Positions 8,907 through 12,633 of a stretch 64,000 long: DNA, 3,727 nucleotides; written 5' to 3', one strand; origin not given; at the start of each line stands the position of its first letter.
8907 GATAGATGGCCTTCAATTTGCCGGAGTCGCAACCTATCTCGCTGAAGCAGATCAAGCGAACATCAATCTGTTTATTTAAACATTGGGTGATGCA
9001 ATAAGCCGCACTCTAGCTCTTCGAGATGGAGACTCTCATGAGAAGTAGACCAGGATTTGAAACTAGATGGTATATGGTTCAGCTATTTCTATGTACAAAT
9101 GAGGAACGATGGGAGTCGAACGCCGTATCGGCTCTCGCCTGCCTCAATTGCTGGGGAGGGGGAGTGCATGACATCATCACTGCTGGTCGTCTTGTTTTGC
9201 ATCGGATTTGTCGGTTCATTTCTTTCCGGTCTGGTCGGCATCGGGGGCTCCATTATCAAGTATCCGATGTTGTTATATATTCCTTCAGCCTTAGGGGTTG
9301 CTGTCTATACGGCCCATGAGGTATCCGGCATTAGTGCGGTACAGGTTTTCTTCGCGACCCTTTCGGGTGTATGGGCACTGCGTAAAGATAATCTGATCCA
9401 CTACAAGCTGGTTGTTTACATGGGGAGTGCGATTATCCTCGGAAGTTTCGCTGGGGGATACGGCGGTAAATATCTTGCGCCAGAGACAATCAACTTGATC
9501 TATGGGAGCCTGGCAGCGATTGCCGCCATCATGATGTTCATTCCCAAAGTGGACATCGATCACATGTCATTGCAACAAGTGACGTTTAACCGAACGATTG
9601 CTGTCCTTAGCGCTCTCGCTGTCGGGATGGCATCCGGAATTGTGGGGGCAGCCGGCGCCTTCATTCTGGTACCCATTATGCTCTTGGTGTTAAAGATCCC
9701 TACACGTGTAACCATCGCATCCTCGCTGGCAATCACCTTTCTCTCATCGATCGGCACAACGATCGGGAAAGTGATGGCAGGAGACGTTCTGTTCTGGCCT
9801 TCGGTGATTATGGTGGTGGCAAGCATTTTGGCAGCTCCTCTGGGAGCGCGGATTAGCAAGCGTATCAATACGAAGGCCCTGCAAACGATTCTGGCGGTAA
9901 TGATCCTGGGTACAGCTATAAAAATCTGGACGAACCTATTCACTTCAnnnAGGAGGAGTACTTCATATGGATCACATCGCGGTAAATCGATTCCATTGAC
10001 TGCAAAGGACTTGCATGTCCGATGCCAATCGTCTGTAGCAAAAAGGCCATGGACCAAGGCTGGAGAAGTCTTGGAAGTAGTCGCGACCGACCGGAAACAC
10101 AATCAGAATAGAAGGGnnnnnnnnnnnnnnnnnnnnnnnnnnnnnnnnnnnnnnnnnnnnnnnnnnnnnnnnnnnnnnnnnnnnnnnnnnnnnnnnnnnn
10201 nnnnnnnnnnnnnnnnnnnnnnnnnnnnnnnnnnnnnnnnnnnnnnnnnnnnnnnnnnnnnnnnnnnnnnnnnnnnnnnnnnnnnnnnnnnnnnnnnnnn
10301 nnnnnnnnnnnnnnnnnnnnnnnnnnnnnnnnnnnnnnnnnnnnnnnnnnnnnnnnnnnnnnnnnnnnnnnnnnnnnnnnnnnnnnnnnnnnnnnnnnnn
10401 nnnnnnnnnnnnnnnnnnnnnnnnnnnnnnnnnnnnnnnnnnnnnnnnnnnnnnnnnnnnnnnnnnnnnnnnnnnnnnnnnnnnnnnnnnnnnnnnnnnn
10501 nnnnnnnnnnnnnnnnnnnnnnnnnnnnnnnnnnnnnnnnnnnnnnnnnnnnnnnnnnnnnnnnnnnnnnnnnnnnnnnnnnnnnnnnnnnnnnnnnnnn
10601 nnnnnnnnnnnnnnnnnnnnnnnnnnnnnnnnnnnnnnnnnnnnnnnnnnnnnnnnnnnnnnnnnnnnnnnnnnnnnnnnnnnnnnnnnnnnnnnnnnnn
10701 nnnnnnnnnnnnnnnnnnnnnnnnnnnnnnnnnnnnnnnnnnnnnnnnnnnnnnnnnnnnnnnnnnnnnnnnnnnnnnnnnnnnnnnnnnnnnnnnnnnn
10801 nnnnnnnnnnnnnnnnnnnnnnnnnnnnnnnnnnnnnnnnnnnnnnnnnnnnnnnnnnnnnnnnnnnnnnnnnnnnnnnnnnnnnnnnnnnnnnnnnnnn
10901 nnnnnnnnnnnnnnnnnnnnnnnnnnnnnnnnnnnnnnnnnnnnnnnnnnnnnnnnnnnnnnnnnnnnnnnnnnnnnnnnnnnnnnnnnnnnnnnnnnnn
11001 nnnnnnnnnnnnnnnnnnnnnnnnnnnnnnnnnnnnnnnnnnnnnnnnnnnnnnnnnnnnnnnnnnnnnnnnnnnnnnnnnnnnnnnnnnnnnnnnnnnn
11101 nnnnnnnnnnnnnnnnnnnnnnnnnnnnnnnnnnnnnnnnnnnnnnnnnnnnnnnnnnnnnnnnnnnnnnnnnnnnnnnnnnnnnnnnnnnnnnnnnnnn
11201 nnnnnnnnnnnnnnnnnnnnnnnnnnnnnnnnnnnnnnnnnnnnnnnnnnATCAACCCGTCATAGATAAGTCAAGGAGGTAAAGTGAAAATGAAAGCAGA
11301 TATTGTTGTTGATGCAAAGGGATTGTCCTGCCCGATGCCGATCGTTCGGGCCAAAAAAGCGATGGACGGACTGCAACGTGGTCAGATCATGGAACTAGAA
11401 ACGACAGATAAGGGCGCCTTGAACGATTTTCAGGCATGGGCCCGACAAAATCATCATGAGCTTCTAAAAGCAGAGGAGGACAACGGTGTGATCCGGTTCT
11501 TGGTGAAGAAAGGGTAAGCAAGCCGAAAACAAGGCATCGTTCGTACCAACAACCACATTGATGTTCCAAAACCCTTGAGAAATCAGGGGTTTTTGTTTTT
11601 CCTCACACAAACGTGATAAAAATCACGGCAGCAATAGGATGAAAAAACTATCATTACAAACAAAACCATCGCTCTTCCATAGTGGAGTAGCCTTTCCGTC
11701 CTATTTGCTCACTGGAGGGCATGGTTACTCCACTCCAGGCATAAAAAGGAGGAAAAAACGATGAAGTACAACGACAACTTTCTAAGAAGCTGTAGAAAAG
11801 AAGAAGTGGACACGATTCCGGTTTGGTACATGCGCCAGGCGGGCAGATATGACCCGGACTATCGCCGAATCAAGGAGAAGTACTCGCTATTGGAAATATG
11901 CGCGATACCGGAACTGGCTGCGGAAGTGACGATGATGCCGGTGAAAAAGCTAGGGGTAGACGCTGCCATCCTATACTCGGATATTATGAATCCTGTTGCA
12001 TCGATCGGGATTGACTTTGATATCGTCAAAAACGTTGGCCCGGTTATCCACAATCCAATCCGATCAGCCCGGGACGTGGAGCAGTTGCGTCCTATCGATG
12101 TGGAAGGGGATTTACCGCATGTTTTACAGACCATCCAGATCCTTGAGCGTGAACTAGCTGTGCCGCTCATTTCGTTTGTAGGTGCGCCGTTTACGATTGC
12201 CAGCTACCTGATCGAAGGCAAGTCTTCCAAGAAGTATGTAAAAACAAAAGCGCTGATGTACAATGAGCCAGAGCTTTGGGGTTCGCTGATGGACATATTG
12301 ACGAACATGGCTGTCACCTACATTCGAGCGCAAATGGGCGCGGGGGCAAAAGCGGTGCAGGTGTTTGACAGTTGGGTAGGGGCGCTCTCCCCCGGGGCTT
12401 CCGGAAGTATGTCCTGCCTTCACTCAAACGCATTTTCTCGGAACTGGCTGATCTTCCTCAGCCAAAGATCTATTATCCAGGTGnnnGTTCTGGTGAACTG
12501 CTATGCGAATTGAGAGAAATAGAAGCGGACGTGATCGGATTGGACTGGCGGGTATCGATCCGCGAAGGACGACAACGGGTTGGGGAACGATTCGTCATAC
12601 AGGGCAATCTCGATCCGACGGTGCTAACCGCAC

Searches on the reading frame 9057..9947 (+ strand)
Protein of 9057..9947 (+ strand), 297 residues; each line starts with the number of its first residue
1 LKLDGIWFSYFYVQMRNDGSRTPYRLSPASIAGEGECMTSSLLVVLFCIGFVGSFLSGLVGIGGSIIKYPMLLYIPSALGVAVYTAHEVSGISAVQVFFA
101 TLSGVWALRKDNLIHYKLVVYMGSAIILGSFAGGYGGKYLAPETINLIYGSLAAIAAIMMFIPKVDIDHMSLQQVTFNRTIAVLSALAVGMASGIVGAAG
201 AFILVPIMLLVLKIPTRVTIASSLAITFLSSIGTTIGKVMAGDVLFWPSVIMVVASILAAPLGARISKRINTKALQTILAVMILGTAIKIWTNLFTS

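Call 58: search_protein_families(library=pfam, proteins=[window:9057-9947:+], max_evalue=0.00001)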
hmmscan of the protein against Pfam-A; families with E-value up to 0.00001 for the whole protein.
window:9057-9947:+ (297 aa): 1 family
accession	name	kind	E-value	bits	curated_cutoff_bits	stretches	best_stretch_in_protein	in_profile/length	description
PF01925.25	TauE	-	8.8e-44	150.4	32.6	1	46-289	1-236/237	Sulfite exporter TauE/SafE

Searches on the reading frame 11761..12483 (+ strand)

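Call 58: search_protein_families(library=pfam, proteins=[window:11761-12483:+], max_evalue=0.00001)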
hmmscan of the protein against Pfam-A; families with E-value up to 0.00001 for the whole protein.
window:11761-12483:+ (241 aa): 1 family
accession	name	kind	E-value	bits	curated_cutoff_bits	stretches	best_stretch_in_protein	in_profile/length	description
PF01208.23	URO-D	-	2e-79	267.6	23.9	1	4-211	3-214/346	Uroporphyrinogen decarboxylase (URO-D)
